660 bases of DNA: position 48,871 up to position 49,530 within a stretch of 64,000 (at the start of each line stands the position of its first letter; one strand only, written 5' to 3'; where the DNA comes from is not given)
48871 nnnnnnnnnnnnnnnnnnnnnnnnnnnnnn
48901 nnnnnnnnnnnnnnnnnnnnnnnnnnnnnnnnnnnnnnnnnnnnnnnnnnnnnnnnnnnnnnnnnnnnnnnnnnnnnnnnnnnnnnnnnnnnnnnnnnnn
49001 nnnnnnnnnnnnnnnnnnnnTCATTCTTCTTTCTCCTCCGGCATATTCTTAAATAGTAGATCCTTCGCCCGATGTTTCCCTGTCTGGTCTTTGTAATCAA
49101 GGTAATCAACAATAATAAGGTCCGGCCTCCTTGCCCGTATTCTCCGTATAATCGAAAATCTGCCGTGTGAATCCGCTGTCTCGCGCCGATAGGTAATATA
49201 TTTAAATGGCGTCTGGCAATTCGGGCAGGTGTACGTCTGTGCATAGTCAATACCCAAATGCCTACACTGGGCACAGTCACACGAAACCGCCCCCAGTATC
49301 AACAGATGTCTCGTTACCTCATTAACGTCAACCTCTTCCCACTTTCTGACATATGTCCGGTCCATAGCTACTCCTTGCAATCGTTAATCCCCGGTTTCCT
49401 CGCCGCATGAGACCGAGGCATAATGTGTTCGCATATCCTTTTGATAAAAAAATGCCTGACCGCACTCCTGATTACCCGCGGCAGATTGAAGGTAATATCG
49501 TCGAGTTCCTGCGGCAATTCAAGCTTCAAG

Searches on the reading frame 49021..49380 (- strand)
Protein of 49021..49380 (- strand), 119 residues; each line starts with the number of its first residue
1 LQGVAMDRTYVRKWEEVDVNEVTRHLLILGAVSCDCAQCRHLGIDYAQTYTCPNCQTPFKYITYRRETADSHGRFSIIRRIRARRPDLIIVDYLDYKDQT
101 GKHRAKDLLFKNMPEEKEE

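Call 3: search_protein_families(library=pfam, proteins=[window:49021-49380:-], max_evalue=0.01)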
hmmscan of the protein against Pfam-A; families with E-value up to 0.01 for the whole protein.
window:49021-49380:- (119 aa): 1 family
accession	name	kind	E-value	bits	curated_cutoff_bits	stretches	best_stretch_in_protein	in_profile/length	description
PF24029.1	DUF7340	-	0.00034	20.8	27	0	8-41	14-46/62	Domain of unknown function (DUF7340)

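Call 5: search_protein_families(library=ncbifam, proteins=[window:49021-49365:-], max_evalue=0.01)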
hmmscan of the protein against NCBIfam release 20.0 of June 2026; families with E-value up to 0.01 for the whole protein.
window:49021-49365:- (114 aa): 0 families

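Call 7: find_homologous_proteins(query=window:49021-49365:-, max_evalue=0.001)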
Query window:49021-49365:- (114 aa): 1 proteins with E <= 0.001 among 3 candidates.
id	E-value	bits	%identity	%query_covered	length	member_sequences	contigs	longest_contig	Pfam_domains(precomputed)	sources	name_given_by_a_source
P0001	9.3e-74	262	100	100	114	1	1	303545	-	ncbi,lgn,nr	ncbi:MAG: hypothetical protein JW844_02420 [Candidatus Omnitrophica bacterium]|nr:hypothetical prote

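Call 21: search_protein_representatives(protein=window:49021-49365:-)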
Query: 114 residues. Proteins with E-value up to 0.001 (for the whole library): 84; up to 1e-10: 46; up to 1e-30: 1. The best 84 are listed.
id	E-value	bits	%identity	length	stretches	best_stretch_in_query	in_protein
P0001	3.0e-74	262.3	100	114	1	1-114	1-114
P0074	1.6e-26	108.5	50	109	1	1-103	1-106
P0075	7.5e-25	103.1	47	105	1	3-103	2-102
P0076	6.0e-23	97.0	41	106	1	1-100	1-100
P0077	2.3e-22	95.1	39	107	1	1-104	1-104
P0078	2.3e-21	91.9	43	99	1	3-104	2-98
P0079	1.2e-20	89.5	39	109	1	5-103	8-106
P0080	4.7e-20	87.6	41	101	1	6-101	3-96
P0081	1.9e-19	85.7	41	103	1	1-103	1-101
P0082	5.6e-19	84.2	39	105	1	3-103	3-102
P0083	7.3e-19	83.8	44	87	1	2-82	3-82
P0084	9.1e-19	83.5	43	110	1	4-104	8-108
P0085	1.1e-18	83.3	38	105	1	1-104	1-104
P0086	1.3e-18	83.0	41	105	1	2-104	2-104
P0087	1.8e-18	82.5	39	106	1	4-104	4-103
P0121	3.7e-10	55.7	28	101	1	5-104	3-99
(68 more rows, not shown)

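Call 28: find_homologous_proteins(query=A1, max_evalue=0.00001)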
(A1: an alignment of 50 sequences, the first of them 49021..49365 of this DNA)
Query A1 (50 sequences) (114 aa, profile of the alignment): 20 proteins with E <= 0.00001 among 261 candidates.
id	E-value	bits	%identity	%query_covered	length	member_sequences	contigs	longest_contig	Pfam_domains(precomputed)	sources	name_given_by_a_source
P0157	3.9e-32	128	45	91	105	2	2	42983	-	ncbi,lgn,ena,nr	ncbi:MAG: hypothetical protein KKB82_00400 [Candidatus Omnitrophica bacterium]|nr:hypothetical prote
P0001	4.3e-31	125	100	100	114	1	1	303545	-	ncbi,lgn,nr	ncbi:MAG: hypothetical protein JW844_02420 [Candidatus Omnitrophica bacterium]|nr:hypothetical prote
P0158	5.5e-31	124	43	91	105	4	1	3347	-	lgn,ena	-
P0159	1.9e-30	123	43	91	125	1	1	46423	-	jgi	jgi:hypothetical protein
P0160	6.6e-30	121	42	91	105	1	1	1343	-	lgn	-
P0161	6.7e-29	118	30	89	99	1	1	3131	-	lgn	-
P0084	8.6e-28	114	43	88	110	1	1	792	-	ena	-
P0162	7.0e-27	111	27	87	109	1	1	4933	-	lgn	-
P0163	7.7e-27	111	30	88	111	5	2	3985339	-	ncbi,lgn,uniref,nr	ncbi:hypothetical protein [Leptospira kobayashii]|uniref:hypothetical protein n=1 Tax=Leptospira kob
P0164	1.5e-26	110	27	88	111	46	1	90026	-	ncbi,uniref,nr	ncbi:hypothetical protein JWG41_14825 [Leptospira sp. 201903075]|uniref:hypothetical protein n=1 Tax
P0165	1.3e-25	107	33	87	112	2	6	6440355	-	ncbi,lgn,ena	-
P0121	1.9e-25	107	27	87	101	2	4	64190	-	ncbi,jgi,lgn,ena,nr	ncbi:MAG: hypothetical protein JXK07_08145 [Spirochaetes bacterium]|nr:hypothetical protein [Spiroch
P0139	3.5e-25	106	26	89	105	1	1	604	-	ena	-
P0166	7.5e-25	105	32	87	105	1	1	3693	-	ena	-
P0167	1.1e-24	104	33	88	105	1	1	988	-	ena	-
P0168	1.2e-24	104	32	89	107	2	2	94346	-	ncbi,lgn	-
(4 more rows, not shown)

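Call 29: find_encoding_contigs(protein=P0157, flank=6000, max_places=2)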
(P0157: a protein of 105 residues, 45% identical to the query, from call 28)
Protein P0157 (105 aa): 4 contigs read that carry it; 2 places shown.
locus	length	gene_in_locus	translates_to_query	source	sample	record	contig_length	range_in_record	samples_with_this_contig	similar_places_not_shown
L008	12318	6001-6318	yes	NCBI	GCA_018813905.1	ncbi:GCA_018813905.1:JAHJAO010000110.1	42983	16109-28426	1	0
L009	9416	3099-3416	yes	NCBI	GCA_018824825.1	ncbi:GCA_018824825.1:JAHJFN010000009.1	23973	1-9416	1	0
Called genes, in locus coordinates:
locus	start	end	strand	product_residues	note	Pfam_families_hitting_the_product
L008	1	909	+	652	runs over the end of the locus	PF00515:TPR_1 (faint), PF13174:TPR_6 (faint), PF13176:TPR_7 (faint), PF13181:TPR_8 (faint), PF13371:TPR_9 (faint), PF07719:TPR_2 (weak), PF13414:TPR_11 (weak), PF08486:SpoIID, +8 more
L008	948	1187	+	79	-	PF04023:FeoA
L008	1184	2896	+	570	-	PF01926:MMR_HSR1, PF02421:FeoB_N, PF07670:Gate, PF07664:FeoB_C, PF07670:Gate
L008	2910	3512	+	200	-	-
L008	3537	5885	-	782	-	PF01564:Spermine_synth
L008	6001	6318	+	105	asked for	-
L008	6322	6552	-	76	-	PF00830:Ribosomal_L28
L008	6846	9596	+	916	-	-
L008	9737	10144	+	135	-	PF01475:FUR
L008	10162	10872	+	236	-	PF00175:NAD_binding_1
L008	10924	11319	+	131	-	PF01880:Desulfoferrodox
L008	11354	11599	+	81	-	-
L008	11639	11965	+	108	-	PF00085:Thioredoxin, PF00578:AhpC-TSA (weak), PF14595:Thioredoxin_9 (weak), PF13098:Thioredoxin_2 (weak), PF13905:Thioredoxin_8 (faint)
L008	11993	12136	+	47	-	PF00301:Rubredoxin, PF21349:RUBY_RBDX (faint)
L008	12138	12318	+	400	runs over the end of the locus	PF00753:Lactamase_B, PF19583:ODP, PF12706:Lactamase_B_2 (weak), PF00258:Flavodoxin_1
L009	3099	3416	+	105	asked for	-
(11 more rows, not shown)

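Call 30: find_encoding_contigs(protein=P0159, flank=6000, max_places=2)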
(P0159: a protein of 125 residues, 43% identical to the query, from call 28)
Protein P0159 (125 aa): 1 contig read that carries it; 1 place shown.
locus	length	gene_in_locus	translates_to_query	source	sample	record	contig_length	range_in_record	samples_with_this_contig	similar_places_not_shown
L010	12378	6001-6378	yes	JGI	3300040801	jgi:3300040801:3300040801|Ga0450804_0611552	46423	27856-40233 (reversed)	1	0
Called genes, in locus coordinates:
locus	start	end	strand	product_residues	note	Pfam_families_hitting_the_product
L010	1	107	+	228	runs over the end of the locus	PF00107:ADH_zinc_N (faint), PF01210:NAD_Gly3P_dh_N (faint), PF02254:TrkA_N, PF03446:NAD_binding_2 (faint), PF03721:UDPG_MGDP_dh_N (weak), PF02080:TrkA_C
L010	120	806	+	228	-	-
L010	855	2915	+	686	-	PF12895:ANAPC3 (faint), PF24575:TPR_Slam (faint), PF00515:TPR_1 (faint), PF07719:TPR_2 (faint), PF13174:TPR_6 (faint), PF13424:TPR_12 (weak), PF25063:ARM_TT21_C (weak), PF08486:SpoIID, +10 more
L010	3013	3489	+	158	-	PF01475:FUR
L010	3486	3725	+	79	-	PF04023:FeoA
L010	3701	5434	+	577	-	PF01926:MMR_HSR1, PF02421:FeoB_N, PF07670:Gate, PF07664:FeoB_C, PF07670:Gate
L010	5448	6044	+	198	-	-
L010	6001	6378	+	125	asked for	-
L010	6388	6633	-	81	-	PF00830:Ribosomal_L28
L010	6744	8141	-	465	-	PF02475:TRM5-TYW2_MTfase (weak), PF05175:MTS, PF13489:Methyltransf_23, PF06325:PrmA, PF12847:Methyltransf_18, PF08241:Methyltransf_11, PF13649:Methyltransf_25, PF13847:Methyltransf_31, +3 more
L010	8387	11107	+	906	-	-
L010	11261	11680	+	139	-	PF01475:FUR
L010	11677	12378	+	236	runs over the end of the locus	PF00970:FAD_binding_6 (weak), PF00175:NAD_binding_1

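Call 31: find_encoding_contigs(protein=P0163, flank=6000, max_places=2)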
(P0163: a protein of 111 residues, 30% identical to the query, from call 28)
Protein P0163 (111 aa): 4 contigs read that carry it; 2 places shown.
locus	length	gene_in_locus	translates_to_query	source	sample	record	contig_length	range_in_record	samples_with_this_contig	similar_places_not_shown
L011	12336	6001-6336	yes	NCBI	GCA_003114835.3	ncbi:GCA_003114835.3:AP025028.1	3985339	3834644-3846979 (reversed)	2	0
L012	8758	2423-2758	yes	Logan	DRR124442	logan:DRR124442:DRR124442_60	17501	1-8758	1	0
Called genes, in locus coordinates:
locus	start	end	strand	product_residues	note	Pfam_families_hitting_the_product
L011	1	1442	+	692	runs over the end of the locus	PF00512:HisKA, PF02518:HATPase_c, PF00072:Response_reg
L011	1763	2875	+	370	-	PF13483:Lactamase_B_3, PF12706:Lactamase_B_2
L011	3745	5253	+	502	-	PF02074:Peptidase_M32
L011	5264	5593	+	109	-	-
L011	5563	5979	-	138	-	PF04241:DUF423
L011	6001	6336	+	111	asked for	-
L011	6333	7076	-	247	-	-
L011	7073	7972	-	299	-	PF02517:Rce1-like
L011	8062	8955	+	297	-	PF01476:LysM, PF01551:Peptidase_M23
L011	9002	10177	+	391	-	PF02771:Acyl-CoA_dh_N, PF02770:Acyl-CoA_dh_M, PF00441:Acyl-CoA_dh_1, PF08028:Acyl-CoA_dh_2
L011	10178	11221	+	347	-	PF01636:APH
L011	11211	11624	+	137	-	PF19802:DUF6285 (weak)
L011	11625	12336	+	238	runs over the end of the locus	PF00300:His_Phos_1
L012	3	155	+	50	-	?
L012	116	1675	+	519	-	PF02074:Peptidase_M32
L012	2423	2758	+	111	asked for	-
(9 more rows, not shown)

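Call 48: search_protein_families(library=pfam, alignment_id=A1, max_evalue=0.01)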
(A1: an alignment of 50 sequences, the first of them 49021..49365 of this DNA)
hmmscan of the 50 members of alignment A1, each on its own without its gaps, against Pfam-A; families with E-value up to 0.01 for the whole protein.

A. member 1, window:49021-49365:- (114 aa): 1 family
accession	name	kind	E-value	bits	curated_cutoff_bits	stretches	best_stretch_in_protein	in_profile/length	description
PF24029.1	DUF7340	-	0.00038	20.6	27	0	4-36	15-46/62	Domain of unknown function (DUF7340)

B. families by the number of members that match (of 50 scanned): 21 families
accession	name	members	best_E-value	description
PF13248.11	Zn_ribbon_3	5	6.1e-05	zinc-ribbon domain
PF12773.13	DZR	4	0.0019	Double zinc ribbon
PF23455.1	DUF7129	3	0.0005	Domain of unknown function (DUF7129)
PF18912.6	DZR_2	3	0.00074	Double zinc ribbon domain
PF13719.11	Zn_ribbon_5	3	0.00087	zinc-ribbon domain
PF07191.17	Zn_ribbon_6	3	0.002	Double zinc ribbon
PF08772.16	Zn_ribbon_NOB1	2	0.0014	Nin one binding (NOB1) Zn-ribbon like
PF13717.11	Zn_ribbon_4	2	0.0027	zinc-ribbon domain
PF24029.1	DUF7340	1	0.00038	Domain of unknown function (DUF7340)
PF14570.12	zf-RING_4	1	0.00078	RING/Ubox like zinc-binding domain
PF05605.18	zf-Di19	1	0.0027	Drought induced 19 protein (Di19), zinc-binding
PF13920.12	zf-C3HC4_3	1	0.0036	Zinc finger, C3HC4 type (RING finger)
PF13453.11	Zn_ribbon_TFIIB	1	0.0037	Transcription factor zinc-finger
PF24292.1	DUF7479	1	0.0045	Domain of unknown function (DUF7479)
PF17032.10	Zn_ribbon_15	1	0.0049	zinc-ribbon family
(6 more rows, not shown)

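Call 49: find_encoding_contigs(protein=P0121, flank=5000, max_places=2)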
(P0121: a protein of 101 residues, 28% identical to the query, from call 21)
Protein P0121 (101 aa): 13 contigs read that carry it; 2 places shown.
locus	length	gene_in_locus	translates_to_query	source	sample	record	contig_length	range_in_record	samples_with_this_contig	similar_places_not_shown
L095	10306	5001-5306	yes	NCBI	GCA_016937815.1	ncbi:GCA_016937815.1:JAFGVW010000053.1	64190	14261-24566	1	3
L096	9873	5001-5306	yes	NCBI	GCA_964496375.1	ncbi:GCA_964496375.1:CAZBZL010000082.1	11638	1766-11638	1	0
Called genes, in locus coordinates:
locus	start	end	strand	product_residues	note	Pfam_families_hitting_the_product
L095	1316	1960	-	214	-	PF00027:cNMP_binding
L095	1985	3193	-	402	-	PF00027:cNMP_binding, PF13424:TPR_12 (faint), PF13174:TPR_6 (faint), PF07719:TPR_2 (faint), PF13428:TPR_14 (faint), PF13432:TPR_16 (faint), PF13525:YfiO (faint)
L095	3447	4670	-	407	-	PF01979:Amidohydro_1, PF07969:Amidohydro_3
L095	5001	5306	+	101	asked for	-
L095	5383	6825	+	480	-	PF09084:NMT1, PF12974:Phosphonate-bd (weak)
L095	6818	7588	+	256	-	PF06750:A24_N_bact, PF01478:Peptidase_A24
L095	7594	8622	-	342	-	PF01008:IF-2B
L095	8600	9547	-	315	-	PF00072:Response_reg, PF13581:HATPase_c_2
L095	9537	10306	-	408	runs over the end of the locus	PF00926:DHBP_synthase, PF00925:GTP_cyclohydro2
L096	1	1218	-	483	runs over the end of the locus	PF13537:GATase_7 (weak)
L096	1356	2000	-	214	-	PF00027:cNMP_binding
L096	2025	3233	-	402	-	PF00027:cNMP_binding, PF13424:TPR_12 (faint), PF13174:TPR_6 (faint), PF07719:TPR_2 (faint), PF13428:TPR_14 (faint), PF13432:TPR_16 (faint), PF13525:YfiO (faint)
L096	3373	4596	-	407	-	PF01979:Amidohydro_1, PF07969:Amidohydro_3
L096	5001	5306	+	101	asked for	-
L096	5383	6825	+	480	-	PF09084:NMT1, PF12974:Phosphonate-bd (weak)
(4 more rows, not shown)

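Call 50: find_encoding_contigs(protein=P0165, flank=5000, max_places=2)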
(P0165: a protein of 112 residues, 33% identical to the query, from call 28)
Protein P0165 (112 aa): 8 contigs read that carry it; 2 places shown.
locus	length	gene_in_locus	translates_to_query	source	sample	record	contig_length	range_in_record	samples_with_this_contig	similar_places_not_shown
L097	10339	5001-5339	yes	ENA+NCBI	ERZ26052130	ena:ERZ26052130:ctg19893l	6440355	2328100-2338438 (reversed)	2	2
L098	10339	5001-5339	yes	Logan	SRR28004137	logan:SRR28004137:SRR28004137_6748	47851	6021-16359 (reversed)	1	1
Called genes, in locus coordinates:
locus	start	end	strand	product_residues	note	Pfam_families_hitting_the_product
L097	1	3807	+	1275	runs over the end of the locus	PF13809:Tubulin_2, PF00091:Tubulin (weak), PF13809:Tubulin_2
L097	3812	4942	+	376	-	PF01180:DHO_dh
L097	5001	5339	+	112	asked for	-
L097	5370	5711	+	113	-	PF01740:STAS (weak), PF13466:STAS_2 (weak)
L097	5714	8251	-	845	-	PF07228:SpoIIE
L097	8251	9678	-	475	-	-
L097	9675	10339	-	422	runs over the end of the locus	PF01960:ArgJ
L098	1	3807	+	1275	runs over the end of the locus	PF13809:Tubulin_2, PF00091:Tubulin (weak), PF13809:Tubulin_2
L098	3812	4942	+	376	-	PF01180:DHO_dh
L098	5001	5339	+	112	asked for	-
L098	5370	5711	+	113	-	PF01740:STAS (weak), PF13466:STAS_2 (weak)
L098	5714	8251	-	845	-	PF07228:SpoIIE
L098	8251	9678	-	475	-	-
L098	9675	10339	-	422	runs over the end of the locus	PF01960:ArgJ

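Call 51: predict_structure(alignment_id=A1)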
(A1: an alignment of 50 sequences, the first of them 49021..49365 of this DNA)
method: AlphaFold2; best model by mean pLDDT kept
length: 114 residues; sequences in the alignment: 50
mean_pLDDT: 91.9   pTM: 0.79
mean pLDDT of the five models: 91.9, 91.4, 91.3, 91.1, 91.1
residues with pLDDT >= 90: 80; 70-90: 31; 50-70: 3; < 50: 0
segments of 3 or more residues with pLDDT < 50: none
pLDDT, mean of each block of 10 residues (from residue 1): 89 97 95 98 98 97 75 95 96 92 83 83
secondary structure, 60 per line:
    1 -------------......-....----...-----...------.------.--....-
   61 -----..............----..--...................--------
elements in order: H14-19 E21-24 E29-31 E37-39 E56-59 H66-79 H88-106

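Call 55: fold_search(model_id=the predicted structure, library=pdb)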
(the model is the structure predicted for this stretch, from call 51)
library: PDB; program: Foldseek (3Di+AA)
matches with E <= 10: 208; with E <= 0.001: 0
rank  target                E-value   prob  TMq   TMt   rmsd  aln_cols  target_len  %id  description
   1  4o8k_B                9.8e-01  0.16  0.31  0.16   7.2        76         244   16  Crystal structure of Type III pantothenate kinase from Burkholderia thailandensis, apo structure (released 2014-01-15)
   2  7wbu                  1.0e+00  0.15  0.26  0.05   5.2        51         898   18  Cryo-EM structure of bovine NLRP9 (released 2022-04-06)
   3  8hzv_D                1.1e+00  0.25  0.25  0.07   4.3        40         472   18  The crystal structure of a Radical SAM Enzyme DesII (released 2024-07-10)
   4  4im6                  1.6e+00  0.13  0.23  0.15   5.1        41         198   15  LRR domain from human NLRP1 (released 2014-01-08)
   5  8hzv_B                1.9e+00  0.16  0.25  0.07   3.8        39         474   18  The crystal structure of a Radical SAM Enzyme DesII (released 2024-07-10)
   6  3nm1_E                1.9e+00  0.09  0.31  0.09   8.7        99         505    9  The Crystal Structure of Candida glabrata THI6, a Bifunctional Enzyme involved in Thiamin Biosyhthesis of Eukaryotes (released 2010-11-10)
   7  7rfe_A                2.2e+00  0.30  0.26  0.07   2.2        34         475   15  HUMAN IMPDH1 TREATED WITH GTP, IMP, AND NAD+; INTERFACE-CENTERED (released 2022-01-12)
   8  4qm1_B                2.3e+00  0.28  0.25  0.09   2.0        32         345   25  Crystal Structure of the Inosine 5'-monophosphate Dehydrogenase with an Internal Deletion of the CBS Domain from Bacil (released 2014-07-23)
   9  4o8k_A                2.3e+00  0.10  0.27  0.15   6.4        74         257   12  Crystal structure of Type III pantothenate kinase from Burkholderia thailandensis, apo structure (released 2014-01-15)
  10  7wge_A                2.3e+00  0.10  0.23  0.05   4.9        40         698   15  Human NLRP1 complexed with thioredoxin (released 2023-07-05)
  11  3wxb_A                2.3e+00  0.06  0.20  0.10   4.9        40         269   18  Crystal structure of NADPH bound carbonyl reductase from chicken fatty liver (released 2015-07-29)
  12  3ik4_B                2.5e+00  0.33  0.28  0.09   1.5        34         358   18  CRYSTAL STRUCTURE OF mandelate racemase/muconate lactonizing protein from Herpetosiphon aurantiacus (released 2009-08-18)
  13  7rfg_A                2.5e+00  0.28  0.26  0.07   2.2        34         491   15  HUMAN IMPDH1 TREATED WITH GTP, IMP, AND NAD+ OCTAMER-CENTERED (released 2022-01-12)
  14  7mtu_G                2.6e+00  0.25  0.25  0.09   2.0        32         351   25  Crystal Structure of the Catalytic Domain of the Inosine Monophosphate Dehydrogenase from Bacillus anthracis in the co (released 2021-06-09)
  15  8hzy_A                2.6e+00  0.18  0.26  0.07   3.6        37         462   19  The crystal structure of a Radical SAM Enzyme DesII (released 2024-07-10)
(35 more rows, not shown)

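Call 62: search_protein_families(library=padloc, proteins=[window:49021-49365:-], max_evalue=0.001)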
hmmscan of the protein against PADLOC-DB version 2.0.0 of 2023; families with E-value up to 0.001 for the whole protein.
window:49021-49365:- (114 aa): 0 families

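Call 64: find_encoding_contigs(protein=P0168, flank=5000, max_places=2)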
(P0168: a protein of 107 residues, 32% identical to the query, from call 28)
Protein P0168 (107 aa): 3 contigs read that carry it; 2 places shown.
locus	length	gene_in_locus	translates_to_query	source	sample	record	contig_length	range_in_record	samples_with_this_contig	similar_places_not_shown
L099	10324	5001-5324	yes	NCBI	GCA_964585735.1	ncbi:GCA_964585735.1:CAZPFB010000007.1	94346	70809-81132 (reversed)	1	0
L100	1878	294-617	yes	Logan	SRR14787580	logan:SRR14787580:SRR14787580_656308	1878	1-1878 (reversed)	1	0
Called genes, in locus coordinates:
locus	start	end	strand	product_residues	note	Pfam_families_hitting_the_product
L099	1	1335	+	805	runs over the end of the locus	PF07228:SpoIIE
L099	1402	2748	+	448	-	PF13439:Glyco_transf_4, PF13579:Glyco_trans_4_4, PF00534:Glycos_transf_1, PF13692:Glyco_trans_1_4, PF13524:Glyco_trans_1_2 (weak)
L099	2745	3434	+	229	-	PF02585:PIG-L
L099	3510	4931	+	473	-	-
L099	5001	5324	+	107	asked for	-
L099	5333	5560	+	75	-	-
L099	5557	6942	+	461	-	-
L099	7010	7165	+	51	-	-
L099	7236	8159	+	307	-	PF03994:DUF350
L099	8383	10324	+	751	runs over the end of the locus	PF07696:7TMR-DISMED2, PF07695:7TMR-DISM_7TM, PF00512:HisKA, PF02518:HATPase_c, PF00072:Response_reg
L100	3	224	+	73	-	?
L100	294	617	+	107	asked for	-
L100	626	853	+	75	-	-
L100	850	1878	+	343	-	?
